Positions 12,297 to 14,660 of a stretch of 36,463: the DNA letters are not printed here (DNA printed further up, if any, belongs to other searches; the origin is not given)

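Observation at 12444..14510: Circularly permuted family-5 (Opp/Dpp-type) substrate-binding protein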

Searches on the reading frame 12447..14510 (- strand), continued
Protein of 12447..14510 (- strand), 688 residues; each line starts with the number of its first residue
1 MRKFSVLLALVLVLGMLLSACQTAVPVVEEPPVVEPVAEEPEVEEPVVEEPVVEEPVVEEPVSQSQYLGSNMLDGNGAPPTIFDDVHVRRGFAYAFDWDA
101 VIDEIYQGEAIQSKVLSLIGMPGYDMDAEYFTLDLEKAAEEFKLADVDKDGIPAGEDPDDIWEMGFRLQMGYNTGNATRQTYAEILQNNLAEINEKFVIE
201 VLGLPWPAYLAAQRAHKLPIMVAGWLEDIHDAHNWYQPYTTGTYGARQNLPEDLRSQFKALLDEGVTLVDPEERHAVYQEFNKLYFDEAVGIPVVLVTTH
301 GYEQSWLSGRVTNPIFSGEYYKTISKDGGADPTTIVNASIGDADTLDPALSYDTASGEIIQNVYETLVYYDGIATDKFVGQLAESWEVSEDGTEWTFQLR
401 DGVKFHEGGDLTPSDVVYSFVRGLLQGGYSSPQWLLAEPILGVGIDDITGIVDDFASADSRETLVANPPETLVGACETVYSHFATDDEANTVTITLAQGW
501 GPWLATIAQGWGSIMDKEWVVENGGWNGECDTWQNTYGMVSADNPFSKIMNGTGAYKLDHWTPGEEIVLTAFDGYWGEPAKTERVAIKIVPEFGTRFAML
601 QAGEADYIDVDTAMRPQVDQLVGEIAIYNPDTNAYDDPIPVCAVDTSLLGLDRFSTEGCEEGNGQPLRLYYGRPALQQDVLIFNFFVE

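Call 48: find_encoding_contigs(protein=P0137, flank=8000, max_places=3)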
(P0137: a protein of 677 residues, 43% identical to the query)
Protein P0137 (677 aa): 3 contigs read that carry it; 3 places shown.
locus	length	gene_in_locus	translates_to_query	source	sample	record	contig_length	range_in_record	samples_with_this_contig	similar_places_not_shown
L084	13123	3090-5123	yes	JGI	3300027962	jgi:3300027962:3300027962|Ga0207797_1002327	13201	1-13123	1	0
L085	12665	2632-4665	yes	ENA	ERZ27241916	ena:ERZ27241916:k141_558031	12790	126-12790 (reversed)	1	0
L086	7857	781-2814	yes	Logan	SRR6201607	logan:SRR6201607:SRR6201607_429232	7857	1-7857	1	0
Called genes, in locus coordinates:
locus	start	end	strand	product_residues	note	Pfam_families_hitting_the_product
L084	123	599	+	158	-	PF00072:Response_reg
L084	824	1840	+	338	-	PF00005:ABC_tran, PF13304:AAA_21 (weak), PF08352:oligo_HPY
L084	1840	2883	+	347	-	PF00005:ABC_tran, PF08352:oligo_HPY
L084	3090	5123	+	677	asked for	PF00496:SBP_bac_5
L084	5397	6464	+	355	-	PF19300:BPD_transp_1_N, PF00528:BPD_transp_1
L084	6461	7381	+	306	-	PF12911:OppC_N, PF00528:BPD_transp_1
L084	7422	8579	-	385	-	-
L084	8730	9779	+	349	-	PF19300:BPD_transp_1_N (weak), PF00528:BPD_transp_1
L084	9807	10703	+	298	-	PF12911:OppC_N (weak), PF00528:BPD_transp_1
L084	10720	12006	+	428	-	PF01882:DUF58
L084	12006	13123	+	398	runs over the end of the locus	?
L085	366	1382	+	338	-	PF00005:ABC_tran, PF13304:AAA_21 (weak), PF08352:oligo_HPY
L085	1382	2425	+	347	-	PF00005:ABC_tran, PF08352:oligo_HPY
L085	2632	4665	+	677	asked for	PF00496:SBP_bac_5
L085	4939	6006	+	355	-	PF19300:BPD_transp_1_N, PF00528:BPD_transp_1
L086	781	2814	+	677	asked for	PF00496:SBP_bac_5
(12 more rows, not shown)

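Call 57: find_homologous_proteins(query=P0145, max_evalue=1e-20)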
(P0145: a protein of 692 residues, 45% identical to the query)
Query P0145 (692 aa): 1549 proteins with E <= 1e-20 among 8000 candidates; the best 120 are listed.
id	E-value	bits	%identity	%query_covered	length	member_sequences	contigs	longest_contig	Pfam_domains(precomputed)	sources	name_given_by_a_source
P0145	0.0e+0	1640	100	100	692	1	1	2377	PF00496.28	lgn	-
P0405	0.0e+0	1400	85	100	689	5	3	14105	PF00496.28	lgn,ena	-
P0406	0.0e+0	1381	87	89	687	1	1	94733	PF00496.28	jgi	jgi:ABC-type transport system substrate-binding protein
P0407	0.0e+0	1293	77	100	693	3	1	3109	PF00496.28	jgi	jgi:ABC-type transport system substrate-binding protein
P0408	0.0e+0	1285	77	100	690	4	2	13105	PF00496.28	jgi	jgi:peptide/nickel transport system substrate-binding protein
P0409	0.0e+0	1282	76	100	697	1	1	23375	PF00496.28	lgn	-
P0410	0.0e+0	1279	78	97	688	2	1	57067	PF00496.28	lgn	-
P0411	0.0e+0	1277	77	96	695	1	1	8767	PF00496.28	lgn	-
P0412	0.0e+0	1276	77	99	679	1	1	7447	PF00496.28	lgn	-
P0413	0.0e+0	1273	81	90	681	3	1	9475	PF00496.28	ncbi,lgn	-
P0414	0.0e+0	1271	79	97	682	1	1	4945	PF00496.28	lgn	-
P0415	0.0e+0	1271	77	100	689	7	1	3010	PF00496.28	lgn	-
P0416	0.0e+0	1268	76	100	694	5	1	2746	PF00496.28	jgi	jgi:ABC-type transport system substrate-binding protein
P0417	0.0e+0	1261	76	100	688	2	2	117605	PF27998.1,PF00496.28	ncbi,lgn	-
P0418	0.0e+0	1243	75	100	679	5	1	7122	PF00496.28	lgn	-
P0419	0.0e+0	1240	79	89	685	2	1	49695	PF00496.28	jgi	-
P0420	0.0e+0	1229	75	95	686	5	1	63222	PF27998.1,PF00496.28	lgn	-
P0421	0.0e+0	1224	78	89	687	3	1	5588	PF00496.28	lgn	-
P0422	0.0e+0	1202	72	100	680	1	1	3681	PF00496.28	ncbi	-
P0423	0.0e+0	1195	76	94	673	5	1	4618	PF00496.28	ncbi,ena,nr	ncbi:MAG TPA: ABC transporter substrate-binding protein [Anaerolineae bacterium]|nr:ABC transporter 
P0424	0.0e+0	1137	80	84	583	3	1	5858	PF00496.28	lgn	-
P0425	1.0e-293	995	62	99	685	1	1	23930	PF00496.28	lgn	-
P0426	7.5e-280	949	61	90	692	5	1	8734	PF27998.1,PF00496.28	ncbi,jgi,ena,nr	ncbi:MAG TPA: ABC transporter substrate-binding protein [Anaerolineae bacterium]|nr:ABC transporter 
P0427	9.2e-265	899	64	85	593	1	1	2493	PF00496.28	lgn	-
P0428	8.3e-197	674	55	58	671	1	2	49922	PF00496.28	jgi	jgi:peptide/nickel transport system substrate-binding protein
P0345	1.3e-196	674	55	58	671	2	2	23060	PF00496.28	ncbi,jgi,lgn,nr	ncbi:MAG TPA: peptide ABC transporter substrate-binding protein [Chloroflexi bacterium]|nr:peptide A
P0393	2.0e-196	673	55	58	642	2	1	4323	PF00496.28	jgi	jgi:peptide/nickel transport system substrate-binding protein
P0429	3.3e-196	672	53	57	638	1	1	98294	PF00496.28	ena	-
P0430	1.7e-195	670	49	71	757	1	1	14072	PF00496.28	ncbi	ncbi:MAG: ABC transporter substrate-binding protein, partial [Anaerolineales bacterium]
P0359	8.6e-195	668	54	59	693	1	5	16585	PF00496.28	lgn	-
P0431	6.5e-194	665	51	58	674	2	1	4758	PF00496.28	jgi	jgi:peptide/nickel transport system substrate-binding protein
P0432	3.9e-193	662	54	58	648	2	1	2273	PF00496.28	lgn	-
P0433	1.2e-192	660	52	58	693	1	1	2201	PF00496.28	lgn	-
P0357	2.1e-192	660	53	58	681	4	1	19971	PF00496.28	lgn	-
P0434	2.7e-192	659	54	58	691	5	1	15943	PF00496.28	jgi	-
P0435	2.8e-192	659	53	58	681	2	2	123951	PF00496.28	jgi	jgi:peptide/nickel transport system substrate-binding protein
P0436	3.1e-192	659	54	58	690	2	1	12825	PF00496.28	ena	-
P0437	5.9e-192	658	53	58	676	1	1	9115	PF00496.28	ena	-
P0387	6.6e-192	658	55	58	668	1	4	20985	PF00496.28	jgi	jgi:peptide/nickel transport system substrate-binding protein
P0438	7.0e-192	658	53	58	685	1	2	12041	PF00496.28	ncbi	-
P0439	1.0e-191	657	53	58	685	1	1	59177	PF27998.1,PF00496.28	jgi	jgi:peptide/nickel transport system substrate-binding protein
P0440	1.2e-191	657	55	58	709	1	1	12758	PF00496.28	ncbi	-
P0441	1.2e-191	657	54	58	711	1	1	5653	PF00496.28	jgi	jgi:peptide/nickel transport system substrate-binding protein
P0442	1.3e-191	657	53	58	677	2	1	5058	PF00496.28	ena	-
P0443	2.4e-191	656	54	58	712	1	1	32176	PF00496.28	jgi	jgi:peptide/nickel transport system substrate-binding protein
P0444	5.6e-191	655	54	58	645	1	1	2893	PF00496.28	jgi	jgi:peptide/nickel transport system substrate-binding protein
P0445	2.0e-190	653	52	58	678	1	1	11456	PF00496.28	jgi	jgi:peptide/nickel transport system substrate-binding protein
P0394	2.4e-190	653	54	58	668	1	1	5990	PF00496.28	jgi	jgi:peptide/nickel transport system substrate-binding protein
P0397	1.7e-189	650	53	58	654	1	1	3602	PF00496.28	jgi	jgi:peptide/nickel transport system substrate-binding protein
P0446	2.4e-189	650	53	59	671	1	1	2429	PF00496.28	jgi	jgi:peptide/nickel transport system substrate-binding protein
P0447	3.3e-189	649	50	59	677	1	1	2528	PF00496.28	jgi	jgi:peptide/nickel transport system substrate-binding protein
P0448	3.8e-189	649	52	58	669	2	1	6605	PF00496.28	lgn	-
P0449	5.0e-189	649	54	58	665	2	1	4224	PF00496.28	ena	-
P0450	5.3e-189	648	53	58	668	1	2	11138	PF00496.28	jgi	jgi:peptide/nickel transport system substrate-binding protein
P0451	1.7e-188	647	50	58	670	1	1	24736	PF00496.28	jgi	jgi:peptide/nickel transport system substrate-binding protein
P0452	2.7e-188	646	51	58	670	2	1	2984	PF00496.28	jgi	jgi:peptide/nickel transport system substrate-binding protein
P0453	5.2e-188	645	54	58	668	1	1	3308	PF00496.28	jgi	jgi:peptide/nickel transport system substrate-binding protein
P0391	8.2e-188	645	53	58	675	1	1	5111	PF00496.28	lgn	-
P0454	1.1e-187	644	51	58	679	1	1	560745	PF00496.28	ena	-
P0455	1.3e-187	644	50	58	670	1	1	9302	PF00496.28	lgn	-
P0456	1.5e-187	644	52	58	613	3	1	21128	PF00496.28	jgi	-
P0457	2.0e-187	643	53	58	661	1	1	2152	PF00496.28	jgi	-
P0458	2.3e-187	643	52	58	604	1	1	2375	PF00496.28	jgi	-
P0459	3.0e-187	643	53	58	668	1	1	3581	PF00496.28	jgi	jgi:peptide/nickel transport system substrate-binding protein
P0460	3.6e-187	642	52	58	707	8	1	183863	PF00496.28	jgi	jgi:peptide/nickel transport system substrate-binding protein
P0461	4.5e-187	642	54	58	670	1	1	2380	PF00496.28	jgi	jgi:peptide/nickel transport system substrate-binding protein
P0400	5.5e-187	642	52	60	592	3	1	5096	PF00496.28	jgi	jgi:peptide/nickel transport system substrate-binding protein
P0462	1.1e-186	641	52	56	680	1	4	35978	PF00496.28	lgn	-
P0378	1.1e-186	641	52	58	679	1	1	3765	PF00496.28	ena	-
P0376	2.3e-186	640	53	58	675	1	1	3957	PF00496.28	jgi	jgi:peptide/nickel transport system substrate-binding protein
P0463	3.1e-186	639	51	59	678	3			PF00496.28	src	-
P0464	3.1e-186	639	53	58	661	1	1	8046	PF00496.28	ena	-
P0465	4.3e-186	639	53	58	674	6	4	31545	PF00496.28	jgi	jgi:peptide/nickel transport system substrate-binding protein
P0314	8.7e-186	638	50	59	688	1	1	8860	PF00496.28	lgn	-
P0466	1.6e-185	637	51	58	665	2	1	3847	PF00496.28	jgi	-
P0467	2.0e-185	637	51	58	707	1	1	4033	PF00496.28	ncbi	-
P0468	7.9e-185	635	53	58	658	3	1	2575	PF00496.28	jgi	jgi:peptide/nickel transport system substrate-binding protein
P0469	8.4e-185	635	51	58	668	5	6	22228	PF00496.28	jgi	jgi:peptide/nickel transport system substrate-binding protein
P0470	2.1e-184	633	53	58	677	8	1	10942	PF00496.28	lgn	-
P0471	2.5e-184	633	51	58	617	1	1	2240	PF00496.28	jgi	jgi:peptide/nickel transport system substrate-binding protein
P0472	3.4e-184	633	51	58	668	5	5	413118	PF00496.28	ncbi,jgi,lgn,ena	jgi:peptide/nickel transport system substrate-binding protein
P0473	3.7e-184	632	52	58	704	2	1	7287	PF00496.28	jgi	jgi:peptide/nickel transport system substrate-binding protein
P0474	4.7e-184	632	50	58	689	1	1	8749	PF00496.28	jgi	jgi:peptide/nickel transport system substrate-binding protein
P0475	7.3e-184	631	52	58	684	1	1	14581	PF00496.28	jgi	jgi:peptide/nickel transport system substrate-binding protein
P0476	1.2e-183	631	52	58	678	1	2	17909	PF00496.28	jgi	jgi:peptide/nickel transport system substrate-binding protein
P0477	1.5e-183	630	52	57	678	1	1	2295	PF00496.28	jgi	-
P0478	3.9e-183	629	52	58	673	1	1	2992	PF00496.28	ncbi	-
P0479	1.3e-182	627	50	58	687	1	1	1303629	PF00496.28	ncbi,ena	-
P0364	2.2e-182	627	50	59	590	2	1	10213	PF00496.28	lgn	-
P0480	2.6e-182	626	52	58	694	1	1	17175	PF00496.28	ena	-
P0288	3.2e-182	626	48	78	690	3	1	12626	PF00496.28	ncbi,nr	ncbi:MAG: ABC transporter substrate-binding protein [Chloroflexota bacterium]|nr:ABC transporter sub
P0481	4.8e-182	625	52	58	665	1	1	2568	PF00496.28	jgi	jgi:peptide/nickel transport system substrate-binding protein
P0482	5.1e-182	625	50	59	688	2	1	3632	PF00496.28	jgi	jgi:peptide/nickel transport system substrate-binding protein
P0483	5.7e-182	625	50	58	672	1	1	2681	PF00496.28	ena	-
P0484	8.2e-182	625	54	52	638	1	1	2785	PF00496.28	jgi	-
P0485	1.3e-181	624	50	59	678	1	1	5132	PF00496.28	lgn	-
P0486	1.6e-181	624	51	58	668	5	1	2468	PF00496.28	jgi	-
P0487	3.3e-181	623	50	58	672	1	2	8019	PF00496.28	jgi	jgi:peptide/nickel transport system substrate-binding protein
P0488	3.4e-181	623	51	58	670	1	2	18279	PF00496.28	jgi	jgi:peptide/nickel transport system substrate-binding protein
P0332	3.5e-181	623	50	59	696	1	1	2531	PF00496.28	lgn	-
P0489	4.8e-181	622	51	58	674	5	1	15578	PF00496.28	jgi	-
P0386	5.9e-181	622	50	58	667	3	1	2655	PF00496.28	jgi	-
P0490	7.2e-181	622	50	58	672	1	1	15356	PF00496.28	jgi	jgi:peptide/nickel transport system substrate-binding protein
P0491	9.8e-181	621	50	58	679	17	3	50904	PF00496.28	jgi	jgi:peptide/nickel transport system substrate-binding protein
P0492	1.1e-180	621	50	56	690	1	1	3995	PF00496.28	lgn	-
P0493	1.1e-180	621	52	58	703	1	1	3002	PF00496.28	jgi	jgi:peptide/nickel transport system substrate-binding protein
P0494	1.1e-180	621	52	58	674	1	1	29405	PF00496.28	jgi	jgi:peptide/nickel transport system substrate-binding protein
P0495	2.1e-180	620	53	58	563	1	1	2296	PF00496.28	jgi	-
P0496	3.1e-180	619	51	58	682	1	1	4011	PF00496.28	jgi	jgi:peptide/nickel transport system substrate-binding protein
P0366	4.4e-180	619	50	59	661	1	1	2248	PF00496.28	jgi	jgi:peptide/nickel transport system substrate-binding protein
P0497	4.4e-180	619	50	58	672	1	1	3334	PF00496.28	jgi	jgi:peptide/nickel transport system substrate-binding protein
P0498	5.8e-180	619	50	58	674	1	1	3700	PF00496.28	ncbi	-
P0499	7.1e-180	618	53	58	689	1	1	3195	PF00496.28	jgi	jgi:peptide/nickel transport system substrate-binding protein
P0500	8.2e-180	618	51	58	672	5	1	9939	PF00496.28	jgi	jgi:peptide/nickel transport system substrate-binding protein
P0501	8.7e-180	618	51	58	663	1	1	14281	PF00496.28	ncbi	-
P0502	2.4e-179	617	49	59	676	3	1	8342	PF00496.28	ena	-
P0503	3.7e-179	616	52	59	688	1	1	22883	PF00496.28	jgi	jgi:peptide/nickel transport system substrate-binding protein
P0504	3.8e-179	616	52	58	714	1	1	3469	PF00496.28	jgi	jgi:peptide/nickel transport system substrate-binding protein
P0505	5.2e-179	615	50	59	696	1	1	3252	PF00496.28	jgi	jgi:peptide/nickel transport system substrate-binding protein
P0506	6.7e-179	615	51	58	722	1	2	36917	PF00496.28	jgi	jgi:peptide/nickel transport system substrate-binding protein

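Call 58: find_related_loci(query=P0128, collection=metagenome_contigs, flank=5000)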
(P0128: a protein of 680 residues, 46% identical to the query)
Query P0128 (680 aa) in metagenome_contigs; peptide patterns used: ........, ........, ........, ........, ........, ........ (x = any residue, [..] = any of these).
241 stretches matched a pattern; 157 encode a relative of the query (tblastn E <= 1e-3); the best 80 are kept; 80 distinct loci.
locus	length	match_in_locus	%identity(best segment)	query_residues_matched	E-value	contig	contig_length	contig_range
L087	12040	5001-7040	100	1-680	0e+0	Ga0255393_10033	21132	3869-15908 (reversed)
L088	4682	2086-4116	74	1-680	0e+0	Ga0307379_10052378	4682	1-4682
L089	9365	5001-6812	50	49-674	2e-169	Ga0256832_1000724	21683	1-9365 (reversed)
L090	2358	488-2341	56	47-676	1e-176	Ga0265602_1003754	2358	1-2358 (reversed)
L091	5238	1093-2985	55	47-676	5e-164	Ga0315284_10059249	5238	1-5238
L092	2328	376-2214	55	28-676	2e-170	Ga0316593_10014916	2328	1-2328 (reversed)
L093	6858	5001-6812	51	52-674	3e-157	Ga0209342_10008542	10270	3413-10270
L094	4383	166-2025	55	47-676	2e-160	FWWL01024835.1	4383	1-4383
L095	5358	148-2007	55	47-676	5e-158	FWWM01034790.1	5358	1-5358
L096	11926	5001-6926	53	47-676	3e-154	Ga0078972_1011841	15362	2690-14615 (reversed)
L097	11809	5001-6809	51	52-674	4e-154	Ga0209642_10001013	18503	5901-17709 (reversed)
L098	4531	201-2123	53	47-676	2e-157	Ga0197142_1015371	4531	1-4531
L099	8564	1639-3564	53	47-676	5e-154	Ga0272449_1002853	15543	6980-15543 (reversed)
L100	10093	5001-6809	51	52-674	1e-153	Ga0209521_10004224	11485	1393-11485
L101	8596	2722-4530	51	52-674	2e-153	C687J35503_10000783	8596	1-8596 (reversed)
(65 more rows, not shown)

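Call 77: predict_structure(alignment_id=A2)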
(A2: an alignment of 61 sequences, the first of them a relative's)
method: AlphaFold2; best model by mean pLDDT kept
length: 667 residues; sequences in the alignment: 61
mean_pLDDT: 89.9   pTM: 0.84
mean pLDDT of the five models: 89.9, 89.4, 89.4, 89.3, 88.7
residues with pLDDT >= 90: 485; 70-90: 134; 50-70: 22; < 50: 26
segments of 3 or more residues with pLDDT < 50: 1-4, 20-39
pLDDT, mean of each block of 10 residues (from residue 1): 56 56 40 44 67 95 90 82 96 88 97 97 96 98 89 84 88 90 90 97 98 98 94 94 97 95 89 97 96 96 89 97 95 96 92 96 89 94 90 96 85 94 97 97 92 81 89 97 93 80 96 92 97 98 93 94 88 90 92 95 94 94 95 93 95 88 94
secondary structure, 60 per line:
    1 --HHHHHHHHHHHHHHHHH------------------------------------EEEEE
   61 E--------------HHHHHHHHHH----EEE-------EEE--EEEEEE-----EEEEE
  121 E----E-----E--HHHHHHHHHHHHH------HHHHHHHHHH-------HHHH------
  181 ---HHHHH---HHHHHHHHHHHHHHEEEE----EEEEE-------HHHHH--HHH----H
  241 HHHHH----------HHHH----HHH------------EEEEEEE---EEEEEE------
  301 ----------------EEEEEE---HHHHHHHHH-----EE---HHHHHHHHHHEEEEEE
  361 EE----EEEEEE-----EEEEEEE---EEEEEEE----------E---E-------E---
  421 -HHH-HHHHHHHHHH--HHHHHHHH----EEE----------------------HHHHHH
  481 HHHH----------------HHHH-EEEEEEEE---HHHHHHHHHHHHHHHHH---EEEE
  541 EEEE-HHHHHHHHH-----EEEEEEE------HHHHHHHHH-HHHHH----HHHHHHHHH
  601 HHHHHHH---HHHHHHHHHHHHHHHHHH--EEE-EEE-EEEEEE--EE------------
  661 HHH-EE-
elements in order: H3-19 E56-61 H76-85 E90-92 E100-102 E105-110 E116-121 H135-147 H154-163 H171-174 H184-188 H192-205 E206-209 E214-218 H226-230 H240-245 H256-259 E279-285 E289-294 E317-322 H326-334 H345-354 E355-362 E367-372 E378-384 E388-394 H426-435 H438-445 E450-452 H475-484 H501-504 E506-513 H517-533 E537-544 H546-554 E560-566 H573-581 H583-587 H592-607 H611-628 E631-633 E635-637 E639-644

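Call 79: fold_search(model_id=the predicted structure, library=pdb)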
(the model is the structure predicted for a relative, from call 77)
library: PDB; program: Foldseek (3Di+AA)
matches with E <= 10: 543; with E <= 0.001: 172
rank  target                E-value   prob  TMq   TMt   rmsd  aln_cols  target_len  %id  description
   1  5f1q_A                9.7e-38  1.00  0.59  0.75   6.1       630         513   22  Crystal Structure of Periplasmic Dipeptide Transport Protein from Yersinia pestis (released 2015-12-23)
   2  1dpe                  1.1e-37  1.00  0.58  0.75   6.6       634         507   22  DIPEPTIDE-BINDING PROTEIN (released 1996-08-17)
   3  3m8u                  1.5e-37  1.00  0.61  0.78   5.8       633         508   22  Crystal structure of glutathione-binding protein A (GbpA) from Haemophilus parasuis SH0165 in complex with glutathione d (released 2010-07-14)
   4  6ofq_A                2.2e-37  1.00  0.60  0.76   5.5       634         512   21  ABC transporter-associated periplasmic binding protein DppA from Helicobacter pylori in complex with peptide STSA (released 2019-08-21)
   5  3tpa                  4.4e-37  1.00  0.61  0.78   6.0       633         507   20  Structure of HbpA2 from Haemophilus parasuis (released 2011-11-30)
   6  1dpp_A                1.4e-36  1.00  0.59  0.75   6.1       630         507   22  DIPEPTIDE BINDING PROTEIN COMPLEX WITH GLYCYL-L-LEUCINE (released 1995-12-07)
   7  5f1q_B                7.3e-36  1.00  0.57  0.73   6.6       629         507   23  Crystal Structure of Periplasmic Dipeptide Transport Protein from Yersinia pestis (released 2015-12-23)
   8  5u4o                  1.2e-35  1.00  0.63  0.87   3.8       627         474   19  A 2.05A X-Ray Structureof A Bacterial Extracellular Solute-binding Protein, family 5 for Bacillus anthracis str. Ames (released 2017-03-08)
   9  7kz8                  4.7e-35  1.00  0.59  0.80   4.8       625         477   17  Crystal structure of substrate-binding protein Aapf from Pseudomonas sp. PDC86 (released 2021-03-17)
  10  8upi                  8.4e-35  1.00  0.58  0.73   6.1       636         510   21  Structure of a periplasmic peptide binding protein from Mesorhizobium sp. AP09 bound to aminoserine (released 2023-11-08)
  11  8z1z_F                3.2e-34  1.00  0.63  0.81   5.6       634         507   21  Cryo-EM structure of Escherichia coli DppAR383D+D436RBCDF in pre-catalytic state (released 2025-04-16)
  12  7kz9_A                9.1e-34  1.00  0.59  0.80   5.2       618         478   17  Crystal structure of Pseudomonas sp. PDC86 substrate-binding protein Aapf in complex with a signaling molecule HEHEAA (released 2021-03-17)
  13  7kz9_B                1.1e-33  1.00  0.60  0.80   4.9       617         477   17  Crystal structure of Pseudomonas sp. PDC86 substrate-binding protein Aapf in complex with a signaling molecule HEHEAA (released 2021-03-17)
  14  1uqw_A                1.4e-33  1.00  0.63  0.84   4.6       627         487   17  Crystal structure of yliB protein from escherichia coi (released 2003-10-22)
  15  4toz_B                1.5e-33  1.00  0.61  0.77   5.7       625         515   17  MppA Periplasmic Murein Tripeptide Binding Protein, Unliganded Open Form (released 2015-06-10)
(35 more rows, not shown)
